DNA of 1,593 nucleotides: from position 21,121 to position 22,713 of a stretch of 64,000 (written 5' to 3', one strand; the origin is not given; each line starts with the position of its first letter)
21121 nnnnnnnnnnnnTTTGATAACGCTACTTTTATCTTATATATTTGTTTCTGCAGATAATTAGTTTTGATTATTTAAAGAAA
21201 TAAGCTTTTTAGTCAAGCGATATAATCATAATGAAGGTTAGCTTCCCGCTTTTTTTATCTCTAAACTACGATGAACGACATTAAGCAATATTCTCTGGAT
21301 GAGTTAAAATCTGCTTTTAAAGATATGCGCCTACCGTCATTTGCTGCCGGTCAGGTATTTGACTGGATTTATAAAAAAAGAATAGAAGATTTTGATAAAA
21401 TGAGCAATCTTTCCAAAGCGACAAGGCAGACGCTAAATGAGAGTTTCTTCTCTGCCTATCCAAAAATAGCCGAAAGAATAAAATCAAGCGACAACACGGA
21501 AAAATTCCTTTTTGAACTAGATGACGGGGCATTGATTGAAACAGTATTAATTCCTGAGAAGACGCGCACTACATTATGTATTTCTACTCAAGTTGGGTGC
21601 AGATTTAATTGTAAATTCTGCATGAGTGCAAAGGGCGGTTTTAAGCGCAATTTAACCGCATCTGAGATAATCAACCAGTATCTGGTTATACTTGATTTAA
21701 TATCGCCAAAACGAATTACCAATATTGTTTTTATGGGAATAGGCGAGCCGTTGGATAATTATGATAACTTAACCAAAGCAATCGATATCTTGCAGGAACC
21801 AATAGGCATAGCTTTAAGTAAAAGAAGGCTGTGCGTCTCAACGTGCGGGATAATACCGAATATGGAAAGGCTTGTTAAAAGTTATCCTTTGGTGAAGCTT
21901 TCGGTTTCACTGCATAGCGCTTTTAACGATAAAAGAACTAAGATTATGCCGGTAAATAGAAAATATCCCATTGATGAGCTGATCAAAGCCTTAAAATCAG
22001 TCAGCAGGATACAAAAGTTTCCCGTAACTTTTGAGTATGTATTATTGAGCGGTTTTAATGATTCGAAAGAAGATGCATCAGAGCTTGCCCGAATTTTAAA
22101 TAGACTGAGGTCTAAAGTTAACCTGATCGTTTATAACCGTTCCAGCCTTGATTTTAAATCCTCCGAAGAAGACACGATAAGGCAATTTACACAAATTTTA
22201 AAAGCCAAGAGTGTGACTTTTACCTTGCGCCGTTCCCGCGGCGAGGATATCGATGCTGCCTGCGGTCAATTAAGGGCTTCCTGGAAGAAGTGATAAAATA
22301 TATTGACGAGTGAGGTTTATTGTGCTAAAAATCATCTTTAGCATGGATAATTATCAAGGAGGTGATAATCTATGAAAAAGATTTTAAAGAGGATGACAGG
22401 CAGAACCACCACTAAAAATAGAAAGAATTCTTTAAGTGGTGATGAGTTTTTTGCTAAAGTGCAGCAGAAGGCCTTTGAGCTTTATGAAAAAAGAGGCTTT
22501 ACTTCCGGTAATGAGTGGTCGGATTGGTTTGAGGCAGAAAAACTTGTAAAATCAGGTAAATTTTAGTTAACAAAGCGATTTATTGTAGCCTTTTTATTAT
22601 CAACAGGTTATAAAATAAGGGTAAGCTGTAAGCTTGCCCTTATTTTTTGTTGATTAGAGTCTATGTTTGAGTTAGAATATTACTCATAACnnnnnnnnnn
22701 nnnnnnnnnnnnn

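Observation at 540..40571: Exceptional density of radical SAM domains in this window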

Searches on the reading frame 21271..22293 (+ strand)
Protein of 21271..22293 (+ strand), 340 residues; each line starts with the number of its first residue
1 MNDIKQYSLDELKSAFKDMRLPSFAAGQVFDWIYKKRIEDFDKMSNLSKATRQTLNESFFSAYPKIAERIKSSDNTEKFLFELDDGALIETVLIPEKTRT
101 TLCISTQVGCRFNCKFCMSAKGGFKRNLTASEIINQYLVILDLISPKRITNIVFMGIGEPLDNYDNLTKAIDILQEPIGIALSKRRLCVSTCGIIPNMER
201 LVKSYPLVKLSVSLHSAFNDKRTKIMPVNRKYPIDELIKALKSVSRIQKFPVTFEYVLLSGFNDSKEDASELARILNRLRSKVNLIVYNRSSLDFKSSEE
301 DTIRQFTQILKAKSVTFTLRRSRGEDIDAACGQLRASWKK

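Call 3: search_protein_families(library=pfam, proteins=[window:21271-22293:+], max_evalue=0.01)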
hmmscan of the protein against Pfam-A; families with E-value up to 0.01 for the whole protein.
window:21271-22293:+ (340 aa): 3 families
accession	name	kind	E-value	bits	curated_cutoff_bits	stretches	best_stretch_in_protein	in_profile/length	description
PF04055.27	Radical_SAM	-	3.3e-19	70.1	29.5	1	104-271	1-164/166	Radical SAM superfamily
PF21016.3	RlmN_N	-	4.7e-14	52.3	24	1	5-58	4-57/60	Ribosomal RNA large subunit methyltransferase N-terminal domain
PF13353.11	Fer4_12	-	0.00074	20.3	22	1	108-173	13-76/137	4Fe-4S single cluster domain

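Call 8: search_protein_families(library=ncbifam, proteins=[window:21271-22293:+], max_evalue=0.001)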
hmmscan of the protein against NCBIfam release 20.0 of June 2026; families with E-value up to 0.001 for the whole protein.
window:21271-22293:+ (340 aa): 15 families
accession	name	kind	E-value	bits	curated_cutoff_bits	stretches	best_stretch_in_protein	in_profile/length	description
TIGR00048.1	rRNA_mod_RlmN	equivalog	7e-113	377.2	290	1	4-337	9-345/355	dual-specificity RNA methyltransferase RlmN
NF008396.0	PRK11194.1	equivalog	5.8e-88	295.3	633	1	9-335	20-354/379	dual-specificity RNA methyltransferase RlmN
NF000424.4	CfrAB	exception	2.2e-82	277.1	530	1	11-335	6-337/338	Cfr family 23S rRNA (adenine(2503)-C(8))-methyltransferase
NF011024.0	PRK14453.1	equivalog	3.7e-82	276.4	468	1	10-337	9-343/348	23S rRNA (adenine(2503)-C(8))-methyltransferase Cfr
TIGR04432.1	rSAM_Cfr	equivalog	5.3e-82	275.8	550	1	10-335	7-339/341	Cfr family 23S rRNA (adenine(2503)-C(8))-methyltransferase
NF011031.0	PRK14461.1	equivalog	3.9e-74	249.9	601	1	4-336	10-363/372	ribosomal RNA large subunit methyltransferase N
NF011040.0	PRK14470.1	equivalog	1e-65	222.4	441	1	64-336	60-333/338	ribosomal RNA large subunit methyltransferase N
NF011034.0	PRK14464.1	equivalog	1.8e-56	191.4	422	1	61-337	60-329/348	RNA methyltransferase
TIGR02666.1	moaA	equivalog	4.9e-09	35.6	284.05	1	100-320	10-223/336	GTP 3',8-cyclase MoaA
TIGR02493.1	PFLA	equivalog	4.1e-07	29.6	231.75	1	108-288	23-197/235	pyruvate formate-lyase-activating protein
TIGR03974.1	rSAM_six_Cys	equivalog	3e-06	26.4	425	1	76-199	71-198/451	thioether cross-link-forming SCIFF peptide maturase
TIGR04317.1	W_rSAM_matur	equivalog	2.1e-05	23.8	380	1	102-277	6-169/349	tungsten cofactor oxidoreductase radical SAM maturase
TIGR02668.1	moaA_archaeal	equivalog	2.7e-05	23.3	325.25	1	101-315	11-215/303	GTP 3',8-cyclase MoaA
TIGR04038.1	tatD_link_rSAM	subfamily_domain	4.4e-05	23.4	129.7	1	102-225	10-133/192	TatD family nuclease-associated radical SAM protein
TIGR02495.1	NrdG2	equivalog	0.00074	18.9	131.15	0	108-277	24-181/193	anaerobic ribonucleoside-triphosphate reductase activating protein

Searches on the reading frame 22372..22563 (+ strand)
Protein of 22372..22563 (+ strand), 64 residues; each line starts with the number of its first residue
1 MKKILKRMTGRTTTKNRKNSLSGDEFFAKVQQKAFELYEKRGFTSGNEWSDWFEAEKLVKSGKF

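Call 33: search_protein_families(library=pfam, proteins=[window:22372-22563:+], max_evalue=1)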
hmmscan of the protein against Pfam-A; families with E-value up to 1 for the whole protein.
window:22372-22563:+ (64 aa): 1 family
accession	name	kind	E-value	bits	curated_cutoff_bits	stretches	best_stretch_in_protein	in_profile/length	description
PF11154.13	DUF2934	-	2.3e-08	34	22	1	30-60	6-36/37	Protein of unknown function (DUF2934)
